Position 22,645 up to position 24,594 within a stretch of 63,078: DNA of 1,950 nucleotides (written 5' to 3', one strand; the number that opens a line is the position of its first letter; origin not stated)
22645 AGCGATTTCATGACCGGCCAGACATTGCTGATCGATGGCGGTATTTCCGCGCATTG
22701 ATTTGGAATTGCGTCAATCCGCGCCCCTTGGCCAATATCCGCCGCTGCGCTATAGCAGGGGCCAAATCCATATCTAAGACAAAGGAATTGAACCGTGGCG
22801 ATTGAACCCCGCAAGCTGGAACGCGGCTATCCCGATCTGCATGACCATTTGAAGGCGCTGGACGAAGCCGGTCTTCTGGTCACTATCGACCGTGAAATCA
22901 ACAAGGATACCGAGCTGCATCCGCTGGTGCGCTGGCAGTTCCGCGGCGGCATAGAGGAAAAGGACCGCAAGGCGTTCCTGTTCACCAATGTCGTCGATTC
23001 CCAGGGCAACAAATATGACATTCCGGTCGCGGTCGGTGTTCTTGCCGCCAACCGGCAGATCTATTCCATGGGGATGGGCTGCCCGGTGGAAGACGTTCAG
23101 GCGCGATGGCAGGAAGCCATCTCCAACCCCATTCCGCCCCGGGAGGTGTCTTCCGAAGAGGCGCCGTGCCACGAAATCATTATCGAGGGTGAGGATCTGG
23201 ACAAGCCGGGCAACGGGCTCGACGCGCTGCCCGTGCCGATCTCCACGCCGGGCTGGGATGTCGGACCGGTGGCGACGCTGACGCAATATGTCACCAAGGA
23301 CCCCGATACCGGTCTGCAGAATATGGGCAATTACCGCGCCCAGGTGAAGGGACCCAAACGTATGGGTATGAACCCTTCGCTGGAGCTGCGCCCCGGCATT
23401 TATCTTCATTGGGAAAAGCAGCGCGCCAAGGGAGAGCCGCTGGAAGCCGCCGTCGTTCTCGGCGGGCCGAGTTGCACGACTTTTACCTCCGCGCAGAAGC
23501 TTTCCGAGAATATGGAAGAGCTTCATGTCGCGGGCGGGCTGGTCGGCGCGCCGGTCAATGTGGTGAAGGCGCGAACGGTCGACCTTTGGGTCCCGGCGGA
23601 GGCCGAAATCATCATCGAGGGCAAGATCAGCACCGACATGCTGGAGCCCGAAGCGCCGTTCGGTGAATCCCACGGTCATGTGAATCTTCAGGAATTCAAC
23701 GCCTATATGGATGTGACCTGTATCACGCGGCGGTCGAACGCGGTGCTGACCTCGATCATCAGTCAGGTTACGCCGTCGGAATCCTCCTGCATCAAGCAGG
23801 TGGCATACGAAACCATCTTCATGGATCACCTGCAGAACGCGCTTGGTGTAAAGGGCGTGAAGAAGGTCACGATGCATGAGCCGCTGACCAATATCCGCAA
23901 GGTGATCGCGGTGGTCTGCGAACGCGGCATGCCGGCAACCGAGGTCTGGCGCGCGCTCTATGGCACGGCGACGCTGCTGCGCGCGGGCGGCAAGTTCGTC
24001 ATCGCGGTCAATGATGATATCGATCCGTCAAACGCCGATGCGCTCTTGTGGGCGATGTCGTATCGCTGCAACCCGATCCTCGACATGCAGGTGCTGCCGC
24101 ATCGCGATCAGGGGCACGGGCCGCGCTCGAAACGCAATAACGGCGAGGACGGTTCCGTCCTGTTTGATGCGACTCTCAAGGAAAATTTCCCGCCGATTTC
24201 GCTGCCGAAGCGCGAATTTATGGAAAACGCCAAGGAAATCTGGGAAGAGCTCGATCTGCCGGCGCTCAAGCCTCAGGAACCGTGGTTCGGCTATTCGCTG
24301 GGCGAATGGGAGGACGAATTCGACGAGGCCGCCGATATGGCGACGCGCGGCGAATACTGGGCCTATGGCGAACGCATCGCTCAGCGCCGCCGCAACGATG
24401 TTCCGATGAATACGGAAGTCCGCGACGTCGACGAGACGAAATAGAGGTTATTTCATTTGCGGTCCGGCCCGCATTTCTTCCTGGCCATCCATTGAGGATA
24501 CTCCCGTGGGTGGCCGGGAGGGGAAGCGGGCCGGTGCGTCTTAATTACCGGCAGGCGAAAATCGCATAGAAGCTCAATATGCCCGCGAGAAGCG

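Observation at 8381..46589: Co-amplified TauD, FMN alpha-hydroxy-acid dehydrogenase and ThDP genes suggest an alpha-oxidation-like one-carbon chain-shortening toolkit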

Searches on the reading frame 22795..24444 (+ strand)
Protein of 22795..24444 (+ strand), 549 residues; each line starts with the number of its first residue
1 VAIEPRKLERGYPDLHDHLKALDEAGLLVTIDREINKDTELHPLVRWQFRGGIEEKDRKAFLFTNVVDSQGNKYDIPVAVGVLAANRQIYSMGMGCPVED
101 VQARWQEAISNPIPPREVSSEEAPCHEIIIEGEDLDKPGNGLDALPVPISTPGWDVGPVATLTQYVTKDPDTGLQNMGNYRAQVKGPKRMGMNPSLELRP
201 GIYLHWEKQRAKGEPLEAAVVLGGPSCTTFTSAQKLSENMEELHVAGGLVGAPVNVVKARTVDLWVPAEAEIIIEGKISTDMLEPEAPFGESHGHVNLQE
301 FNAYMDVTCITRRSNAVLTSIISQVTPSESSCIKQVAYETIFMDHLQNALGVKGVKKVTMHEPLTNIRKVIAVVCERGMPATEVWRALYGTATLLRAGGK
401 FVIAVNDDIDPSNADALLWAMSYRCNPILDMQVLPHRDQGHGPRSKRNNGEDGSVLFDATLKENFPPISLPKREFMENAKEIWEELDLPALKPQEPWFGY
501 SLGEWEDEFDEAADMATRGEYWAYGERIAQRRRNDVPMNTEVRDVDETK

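Call 5: search_protein_families(library=pfam, proteins=[window:22795-24444:+])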
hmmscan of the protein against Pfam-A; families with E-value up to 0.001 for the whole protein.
window:22795-24444:+ (549 aa): 3 families
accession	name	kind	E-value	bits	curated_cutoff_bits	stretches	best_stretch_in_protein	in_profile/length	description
PF01977.22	UbiD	-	3.1e-49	167.4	23.3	1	117-322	2-202/206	3-octaprenyl-4-hydroxybenzoate carboxy-lyase Rift-related domain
PF20696.2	UbiD_C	-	2.9e-11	43.9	24.2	1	338-437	7-106/127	3-octaprenyl-4-hydroxybenzoate carboxy-lyase C-terminal domain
PF20695.2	UbiD_N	-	4.9e-06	27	24.3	1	19-107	1-76/78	3-octaprenyl-4-hydroxybenzoate carboxy-lyase N-terminal domain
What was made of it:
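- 20430..24444 (.): TauD5 (20430-21227 -), GNAT (21294-21872 +), SDR3 (21943-22701 +), UbiD4 (22795-24444 +). Pfam (call 5).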

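Call 10: search_protein_families(library=ncbifam, proteins=[window:22795-24444:+], max_evalue=0.00001)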
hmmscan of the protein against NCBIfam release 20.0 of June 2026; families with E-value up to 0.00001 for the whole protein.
window:22795-24444:+ (549 aa): 7 families
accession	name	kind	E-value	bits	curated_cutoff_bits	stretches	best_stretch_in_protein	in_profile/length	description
TIGR00148.1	TIGR00148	subfamily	3.4e-59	200.7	244.85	1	16-437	2-413/438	UbiD family decarboxylase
TIGR03701.1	mena_SCO4490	equivalog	2.5e-47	161.6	495.9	1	111-431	105-411/433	menaquinone biosynthesis decarboxylase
NF041204.1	VdcC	exception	2.3e-45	154.9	650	1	12-461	1-437/467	non-oxidative hydroxyarylic acid decarboxylases subunit C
NF008175.0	PRK10922.1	equivalog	1.7e-35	122.5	788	1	121-432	126-428/497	4-hydroxy-3-polyprenylbenzoate decarboxylase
NF041219.1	BagN_FevL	exception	2.7e-29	102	1000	1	11-428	16-435/502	bagremycin/ferroverdin biosynthesis UbiD family decarboxylase BagN/FevL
TIGR02723.1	phenyl_P_alpha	equivalog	2.6e-28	98.9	564.6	1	20-434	15-413/485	phenylphosphate carboxylase subunit alpha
TIGR02724.1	phenyl_P_beta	equivalog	1.8e-20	72.7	468.95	1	53-432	36-409/472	phenylphosphate carboxylase subunit beta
